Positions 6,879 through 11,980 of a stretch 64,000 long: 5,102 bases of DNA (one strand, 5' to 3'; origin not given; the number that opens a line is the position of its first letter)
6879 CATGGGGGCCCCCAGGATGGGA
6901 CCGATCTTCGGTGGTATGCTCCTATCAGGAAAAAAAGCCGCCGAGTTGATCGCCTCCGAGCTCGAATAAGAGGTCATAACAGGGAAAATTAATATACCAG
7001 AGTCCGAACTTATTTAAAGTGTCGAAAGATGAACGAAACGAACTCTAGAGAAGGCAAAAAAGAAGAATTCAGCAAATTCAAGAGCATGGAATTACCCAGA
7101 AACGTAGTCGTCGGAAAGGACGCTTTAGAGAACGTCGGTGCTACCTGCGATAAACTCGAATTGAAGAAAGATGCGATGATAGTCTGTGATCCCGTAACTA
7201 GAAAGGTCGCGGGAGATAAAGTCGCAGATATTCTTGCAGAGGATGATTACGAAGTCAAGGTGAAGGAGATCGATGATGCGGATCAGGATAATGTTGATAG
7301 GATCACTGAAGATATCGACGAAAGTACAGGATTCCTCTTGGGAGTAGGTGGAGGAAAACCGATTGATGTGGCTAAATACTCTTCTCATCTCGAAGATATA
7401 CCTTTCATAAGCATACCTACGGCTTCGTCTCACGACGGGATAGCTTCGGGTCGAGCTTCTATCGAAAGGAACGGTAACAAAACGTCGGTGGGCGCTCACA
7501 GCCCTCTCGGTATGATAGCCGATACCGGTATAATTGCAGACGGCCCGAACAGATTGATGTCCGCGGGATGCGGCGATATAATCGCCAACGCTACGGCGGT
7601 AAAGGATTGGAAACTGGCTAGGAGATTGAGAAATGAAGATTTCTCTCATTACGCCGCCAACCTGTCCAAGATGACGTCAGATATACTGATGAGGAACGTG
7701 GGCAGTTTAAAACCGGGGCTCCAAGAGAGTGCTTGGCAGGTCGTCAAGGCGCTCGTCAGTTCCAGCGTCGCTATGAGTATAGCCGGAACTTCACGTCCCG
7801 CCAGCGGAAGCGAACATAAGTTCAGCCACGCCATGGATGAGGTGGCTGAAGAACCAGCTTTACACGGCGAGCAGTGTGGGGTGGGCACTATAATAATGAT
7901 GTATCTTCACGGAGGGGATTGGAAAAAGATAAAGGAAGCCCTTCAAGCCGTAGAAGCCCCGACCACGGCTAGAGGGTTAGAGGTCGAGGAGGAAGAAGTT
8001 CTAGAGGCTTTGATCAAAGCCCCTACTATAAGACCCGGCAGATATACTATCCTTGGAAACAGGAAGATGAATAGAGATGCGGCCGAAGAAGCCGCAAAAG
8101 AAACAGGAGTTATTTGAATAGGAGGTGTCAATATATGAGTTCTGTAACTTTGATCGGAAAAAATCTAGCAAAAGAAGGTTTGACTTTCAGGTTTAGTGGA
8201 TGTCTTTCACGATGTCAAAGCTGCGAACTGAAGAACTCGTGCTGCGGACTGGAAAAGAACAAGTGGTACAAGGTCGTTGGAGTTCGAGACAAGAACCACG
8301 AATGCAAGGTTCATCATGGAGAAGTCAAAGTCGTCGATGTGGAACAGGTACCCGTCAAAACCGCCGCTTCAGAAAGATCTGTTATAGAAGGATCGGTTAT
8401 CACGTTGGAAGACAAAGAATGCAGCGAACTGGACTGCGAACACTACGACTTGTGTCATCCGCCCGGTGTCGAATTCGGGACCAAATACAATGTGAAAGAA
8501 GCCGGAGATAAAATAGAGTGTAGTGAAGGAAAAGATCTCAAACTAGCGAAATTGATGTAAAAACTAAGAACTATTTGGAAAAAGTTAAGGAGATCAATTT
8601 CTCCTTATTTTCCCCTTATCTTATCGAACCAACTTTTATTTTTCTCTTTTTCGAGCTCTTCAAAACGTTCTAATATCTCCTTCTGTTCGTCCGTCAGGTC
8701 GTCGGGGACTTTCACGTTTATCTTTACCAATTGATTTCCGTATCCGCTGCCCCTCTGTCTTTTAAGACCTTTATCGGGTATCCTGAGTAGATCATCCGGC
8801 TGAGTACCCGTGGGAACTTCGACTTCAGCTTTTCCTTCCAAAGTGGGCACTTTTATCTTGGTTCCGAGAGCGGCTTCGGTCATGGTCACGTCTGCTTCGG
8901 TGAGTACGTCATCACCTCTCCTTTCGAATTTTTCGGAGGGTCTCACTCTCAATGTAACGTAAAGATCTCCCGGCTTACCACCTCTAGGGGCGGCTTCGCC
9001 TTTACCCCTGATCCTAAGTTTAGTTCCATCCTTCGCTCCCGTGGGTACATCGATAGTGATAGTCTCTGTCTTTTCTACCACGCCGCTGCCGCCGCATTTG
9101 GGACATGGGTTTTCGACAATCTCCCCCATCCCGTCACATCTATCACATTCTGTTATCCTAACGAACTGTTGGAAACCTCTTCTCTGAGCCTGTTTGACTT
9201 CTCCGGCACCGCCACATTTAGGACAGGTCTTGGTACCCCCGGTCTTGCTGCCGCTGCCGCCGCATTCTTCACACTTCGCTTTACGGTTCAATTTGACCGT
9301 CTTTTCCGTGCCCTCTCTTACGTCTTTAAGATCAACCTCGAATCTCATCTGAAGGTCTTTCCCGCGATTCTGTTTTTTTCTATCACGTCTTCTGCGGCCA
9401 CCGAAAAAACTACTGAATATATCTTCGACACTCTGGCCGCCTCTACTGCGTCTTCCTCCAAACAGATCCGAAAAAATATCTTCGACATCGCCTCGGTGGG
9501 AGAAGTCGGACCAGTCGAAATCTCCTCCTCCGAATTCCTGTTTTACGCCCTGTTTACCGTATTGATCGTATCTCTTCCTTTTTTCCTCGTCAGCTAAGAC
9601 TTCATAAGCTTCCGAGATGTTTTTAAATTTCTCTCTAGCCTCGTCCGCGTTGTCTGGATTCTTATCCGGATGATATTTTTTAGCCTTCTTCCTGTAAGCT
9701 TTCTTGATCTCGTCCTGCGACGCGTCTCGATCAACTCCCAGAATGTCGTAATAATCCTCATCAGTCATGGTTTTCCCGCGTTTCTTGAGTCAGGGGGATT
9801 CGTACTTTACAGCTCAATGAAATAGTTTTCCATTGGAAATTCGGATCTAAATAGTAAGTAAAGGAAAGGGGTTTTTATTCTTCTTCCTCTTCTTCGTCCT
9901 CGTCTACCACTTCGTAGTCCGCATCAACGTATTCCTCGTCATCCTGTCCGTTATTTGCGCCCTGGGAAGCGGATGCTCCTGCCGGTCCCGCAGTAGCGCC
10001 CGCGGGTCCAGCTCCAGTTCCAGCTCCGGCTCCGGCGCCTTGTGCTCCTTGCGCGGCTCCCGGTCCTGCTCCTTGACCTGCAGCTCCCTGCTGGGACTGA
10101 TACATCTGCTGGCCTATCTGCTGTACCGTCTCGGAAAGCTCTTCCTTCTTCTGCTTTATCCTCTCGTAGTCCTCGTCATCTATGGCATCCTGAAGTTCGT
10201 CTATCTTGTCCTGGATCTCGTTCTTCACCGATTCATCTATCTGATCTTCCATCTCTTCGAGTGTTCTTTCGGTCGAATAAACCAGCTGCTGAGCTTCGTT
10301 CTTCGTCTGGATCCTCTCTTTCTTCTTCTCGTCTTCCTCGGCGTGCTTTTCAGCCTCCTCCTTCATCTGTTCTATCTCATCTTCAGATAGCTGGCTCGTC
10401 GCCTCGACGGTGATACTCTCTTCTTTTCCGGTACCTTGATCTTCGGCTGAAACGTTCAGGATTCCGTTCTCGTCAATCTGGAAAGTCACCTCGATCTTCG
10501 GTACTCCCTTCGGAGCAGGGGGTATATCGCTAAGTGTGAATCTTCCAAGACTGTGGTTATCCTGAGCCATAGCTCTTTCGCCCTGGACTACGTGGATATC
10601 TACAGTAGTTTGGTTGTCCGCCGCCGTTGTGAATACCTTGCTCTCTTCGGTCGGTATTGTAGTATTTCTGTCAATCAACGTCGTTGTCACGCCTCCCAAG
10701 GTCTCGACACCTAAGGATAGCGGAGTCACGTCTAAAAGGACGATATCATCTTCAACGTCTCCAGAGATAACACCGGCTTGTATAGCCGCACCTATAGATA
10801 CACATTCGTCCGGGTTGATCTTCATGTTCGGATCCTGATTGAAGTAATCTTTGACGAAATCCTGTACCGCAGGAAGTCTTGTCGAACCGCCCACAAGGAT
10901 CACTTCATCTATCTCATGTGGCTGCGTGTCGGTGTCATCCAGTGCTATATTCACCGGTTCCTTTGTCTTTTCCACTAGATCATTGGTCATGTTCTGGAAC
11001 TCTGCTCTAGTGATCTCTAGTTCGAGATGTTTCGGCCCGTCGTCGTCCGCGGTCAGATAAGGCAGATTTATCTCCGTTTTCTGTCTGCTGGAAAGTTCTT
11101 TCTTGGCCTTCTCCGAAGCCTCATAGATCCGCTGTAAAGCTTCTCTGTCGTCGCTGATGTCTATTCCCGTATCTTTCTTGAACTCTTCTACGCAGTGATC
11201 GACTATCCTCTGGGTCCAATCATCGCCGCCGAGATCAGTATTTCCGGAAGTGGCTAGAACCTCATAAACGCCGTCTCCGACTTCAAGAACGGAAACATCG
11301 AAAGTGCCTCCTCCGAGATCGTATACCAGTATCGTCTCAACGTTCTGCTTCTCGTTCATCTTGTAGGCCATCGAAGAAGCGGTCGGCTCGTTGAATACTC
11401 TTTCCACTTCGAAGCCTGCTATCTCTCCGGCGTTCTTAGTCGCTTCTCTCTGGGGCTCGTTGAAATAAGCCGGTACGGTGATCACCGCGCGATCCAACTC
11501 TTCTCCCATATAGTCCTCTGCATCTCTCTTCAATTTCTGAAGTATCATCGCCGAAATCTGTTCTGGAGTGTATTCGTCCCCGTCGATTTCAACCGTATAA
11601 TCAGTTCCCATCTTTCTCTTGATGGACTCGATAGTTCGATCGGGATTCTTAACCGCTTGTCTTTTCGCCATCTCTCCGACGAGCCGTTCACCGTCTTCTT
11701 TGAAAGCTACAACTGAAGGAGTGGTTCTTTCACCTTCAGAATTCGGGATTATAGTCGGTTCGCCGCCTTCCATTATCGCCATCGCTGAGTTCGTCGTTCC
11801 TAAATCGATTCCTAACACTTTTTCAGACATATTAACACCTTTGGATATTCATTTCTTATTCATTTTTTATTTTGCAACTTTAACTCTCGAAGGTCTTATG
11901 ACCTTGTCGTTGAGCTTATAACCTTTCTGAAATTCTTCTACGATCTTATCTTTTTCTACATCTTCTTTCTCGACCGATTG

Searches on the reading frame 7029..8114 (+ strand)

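Call 84: search_protein_families(library=pfam, proteins=[window:7029-8114:+], max_evalue=0.00001)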
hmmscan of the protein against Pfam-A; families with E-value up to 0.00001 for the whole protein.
window:7029-8114:+ (362 aa): 2 families
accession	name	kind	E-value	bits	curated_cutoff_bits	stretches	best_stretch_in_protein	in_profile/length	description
PF13685.12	Fe-ADH_2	-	8.2e-37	126.9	28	1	27-173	1-149/149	Iron-containing alcohol dehydrogenase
PF00465.25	Fe-ADH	-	1.1e-16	61.3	31.3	1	23-159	1-157/168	Iron-containing alcohol dehydrogenase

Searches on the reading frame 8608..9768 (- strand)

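Call 84: search_protein_families(library=pfam, proteins=[window:8608-9768:-], max_evalue=0.00001)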
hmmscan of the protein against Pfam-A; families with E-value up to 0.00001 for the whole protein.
window:8608-9768:- (387 aa): 4 families
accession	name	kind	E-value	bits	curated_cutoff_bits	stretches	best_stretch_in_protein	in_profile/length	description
PF01556.23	DnaJ_C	-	1.3e-47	162.1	26.6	1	139-355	1-152/152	DnaJ C terminal domain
PF00226.36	DnaJ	-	2.5e-28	98.4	27.8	1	5-68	1-63/63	DnaJ domain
PF00684.25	DnaJ_CXXCXGXG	-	6e-13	49.3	32.7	1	166-229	1-65/65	DnaJ central domain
PF15777.11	Anti-TRAP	-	5.7e-06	26.7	32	0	206-231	11-42/59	Tryptophan RNA-binding attenuator protein inhibitory protein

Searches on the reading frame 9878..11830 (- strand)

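Call 84: search_protein_families(library=pfam, proteins=[window:9878-11830:-], max_evalue=0.00001)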
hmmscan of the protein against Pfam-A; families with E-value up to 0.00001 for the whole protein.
window:9878-11830:- (651 aa): 2 families
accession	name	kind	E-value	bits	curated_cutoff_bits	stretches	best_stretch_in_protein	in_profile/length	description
PF00012.26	HSP70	-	4.5e-235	781.9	20.6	1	5-578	1-599/599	Hsp70 protein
PF06723.19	MreB_Mbl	-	9.4e-16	58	27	1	4-350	2-317/327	MreB/Mbl protein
